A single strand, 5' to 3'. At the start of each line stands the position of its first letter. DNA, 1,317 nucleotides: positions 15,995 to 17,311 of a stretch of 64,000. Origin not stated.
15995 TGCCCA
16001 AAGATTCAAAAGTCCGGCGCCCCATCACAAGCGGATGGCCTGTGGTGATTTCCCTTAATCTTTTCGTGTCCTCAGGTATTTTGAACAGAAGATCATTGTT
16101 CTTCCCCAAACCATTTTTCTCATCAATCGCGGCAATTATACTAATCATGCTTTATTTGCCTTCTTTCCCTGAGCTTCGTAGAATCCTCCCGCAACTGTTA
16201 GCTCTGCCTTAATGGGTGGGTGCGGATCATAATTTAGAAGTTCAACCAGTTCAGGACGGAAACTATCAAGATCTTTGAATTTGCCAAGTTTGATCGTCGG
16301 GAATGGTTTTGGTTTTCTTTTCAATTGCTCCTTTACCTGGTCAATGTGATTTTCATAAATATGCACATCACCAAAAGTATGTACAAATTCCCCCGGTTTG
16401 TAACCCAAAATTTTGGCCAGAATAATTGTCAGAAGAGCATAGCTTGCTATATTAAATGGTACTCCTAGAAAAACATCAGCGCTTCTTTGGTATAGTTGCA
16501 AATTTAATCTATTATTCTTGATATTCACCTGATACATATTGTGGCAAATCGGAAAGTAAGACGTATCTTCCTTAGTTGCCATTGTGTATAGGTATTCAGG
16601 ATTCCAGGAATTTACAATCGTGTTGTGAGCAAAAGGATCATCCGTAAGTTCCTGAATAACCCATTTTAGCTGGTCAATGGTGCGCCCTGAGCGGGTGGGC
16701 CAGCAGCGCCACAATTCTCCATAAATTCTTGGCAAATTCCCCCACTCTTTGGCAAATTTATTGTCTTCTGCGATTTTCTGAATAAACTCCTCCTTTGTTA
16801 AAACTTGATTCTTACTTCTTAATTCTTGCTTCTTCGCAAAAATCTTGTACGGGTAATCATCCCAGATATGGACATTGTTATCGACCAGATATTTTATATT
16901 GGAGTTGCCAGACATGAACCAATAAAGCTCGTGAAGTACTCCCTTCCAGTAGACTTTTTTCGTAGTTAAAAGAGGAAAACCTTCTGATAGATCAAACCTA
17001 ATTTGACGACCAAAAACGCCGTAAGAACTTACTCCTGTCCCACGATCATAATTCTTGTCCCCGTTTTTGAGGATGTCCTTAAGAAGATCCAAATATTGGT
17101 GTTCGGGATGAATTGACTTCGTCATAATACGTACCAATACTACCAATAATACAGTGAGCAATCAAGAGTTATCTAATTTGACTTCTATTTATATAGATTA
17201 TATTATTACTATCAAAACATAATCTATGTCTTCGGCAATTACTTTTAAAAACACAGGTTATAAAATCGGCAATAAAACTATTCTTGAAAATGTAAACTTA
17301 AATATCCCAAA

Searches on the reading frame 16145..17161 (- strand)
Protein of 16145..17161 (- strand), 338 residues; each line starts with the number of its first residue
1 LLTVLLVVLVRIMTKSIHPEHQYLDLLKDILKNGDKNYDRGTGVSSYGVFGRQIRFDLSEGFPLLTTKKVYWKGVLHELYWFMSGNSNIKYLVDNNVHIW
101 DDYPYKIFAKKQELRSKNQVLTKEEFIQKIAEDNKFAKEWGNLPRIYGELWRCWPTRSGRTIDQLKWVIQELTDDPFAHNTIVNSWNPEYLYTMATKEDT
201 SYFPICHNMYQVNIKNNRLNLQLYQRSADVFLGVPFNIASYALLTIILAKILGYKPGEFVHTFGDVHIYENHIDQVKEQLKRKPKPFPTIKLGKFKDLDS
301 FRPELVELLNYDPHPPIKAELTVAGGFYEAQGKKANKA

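Call 8: search_protein_families(library=pfam, proteins=[window:16145-17161:-])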
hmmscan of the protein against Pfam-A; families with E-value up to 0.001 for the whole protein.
window:16145-17161:- (338 aa): 1 family
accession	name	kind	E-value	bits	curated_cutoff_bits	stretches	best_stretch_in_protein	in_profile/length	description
PF00303.24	Thymidylat_synt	-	2.5e-96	322.4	24.3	1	21-323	1-266/266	Thymidylate synthase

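Call 56: search_solved_structures(query=window:16145-17161:-, show_alignments=1, max_evalue=1e-20)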
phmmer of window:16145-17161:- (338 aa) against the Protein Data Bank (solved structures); distinct sequences matched with E-value up to 1e-20: 120 (the best 60 are shown).
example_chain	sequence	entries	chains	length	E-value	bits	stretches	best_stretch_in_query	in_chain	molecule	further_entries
1lca_A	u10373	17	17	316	5.4e-85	289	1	20-322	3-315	THYMIDYLATE SYNTHASE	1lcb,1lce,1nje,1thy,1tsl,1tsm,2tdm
1bo7_A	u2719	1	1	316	5.4e-85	288.9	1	20-322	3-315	THYMIDYLATE SYNTHASE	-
1tsx_A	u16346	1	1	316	5.9e-85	288.8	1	20-322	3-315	THYMIDYLATE SYNTHASE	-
1tsy_A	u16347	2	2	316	6.2e-85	288.8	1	20-322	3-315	THYMIDYLATE SYNTHASE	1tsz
1tsv_A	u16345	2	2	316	9.4e-85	288.1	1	20-322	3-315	THYMIDYLATE SYNTHASE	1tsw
1tda_A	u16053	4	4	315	9.9e-85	288.1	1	20-320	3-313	THYMIDYLATE SYNTHASE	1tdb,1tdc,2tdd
1bpj_A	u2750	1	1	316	1e-84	288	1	20-322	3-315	PROTEIN (THYMIDYLATE SYNTHASE)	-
1bo8_A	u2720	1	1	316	1e-84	288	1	20-322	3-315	THYMIDYLATE SYNTHASE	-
1vzb_A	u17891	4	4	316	1.6e-84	287.4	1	20-322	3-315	THYMIDYLATE SYNTHASE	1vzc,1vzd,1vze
2g86_A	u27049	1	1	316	1.8e-84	287.3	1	20-322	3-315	Thymidylate synthase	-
1vza_A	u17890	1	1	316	1.9e-84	287.1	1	20-322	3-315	THYMIDYLATE SYNTHASE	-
1jmi_A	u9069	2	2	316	2.2e-84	286.9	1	20-322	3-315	THYMIDYLATE SYNTHASE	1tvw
1njc_A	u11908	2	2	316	2.4e-84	286.8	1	20-322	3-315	THYMIDYLATE SYNTHASE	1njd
1jmg_A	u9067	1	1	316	2.8e-84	286.6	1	20-322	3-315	THYMIDYLATE SYNTHASE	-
2g8d_A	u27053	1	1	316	3.2e-84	286.4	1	20-322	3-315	thymidylate synthase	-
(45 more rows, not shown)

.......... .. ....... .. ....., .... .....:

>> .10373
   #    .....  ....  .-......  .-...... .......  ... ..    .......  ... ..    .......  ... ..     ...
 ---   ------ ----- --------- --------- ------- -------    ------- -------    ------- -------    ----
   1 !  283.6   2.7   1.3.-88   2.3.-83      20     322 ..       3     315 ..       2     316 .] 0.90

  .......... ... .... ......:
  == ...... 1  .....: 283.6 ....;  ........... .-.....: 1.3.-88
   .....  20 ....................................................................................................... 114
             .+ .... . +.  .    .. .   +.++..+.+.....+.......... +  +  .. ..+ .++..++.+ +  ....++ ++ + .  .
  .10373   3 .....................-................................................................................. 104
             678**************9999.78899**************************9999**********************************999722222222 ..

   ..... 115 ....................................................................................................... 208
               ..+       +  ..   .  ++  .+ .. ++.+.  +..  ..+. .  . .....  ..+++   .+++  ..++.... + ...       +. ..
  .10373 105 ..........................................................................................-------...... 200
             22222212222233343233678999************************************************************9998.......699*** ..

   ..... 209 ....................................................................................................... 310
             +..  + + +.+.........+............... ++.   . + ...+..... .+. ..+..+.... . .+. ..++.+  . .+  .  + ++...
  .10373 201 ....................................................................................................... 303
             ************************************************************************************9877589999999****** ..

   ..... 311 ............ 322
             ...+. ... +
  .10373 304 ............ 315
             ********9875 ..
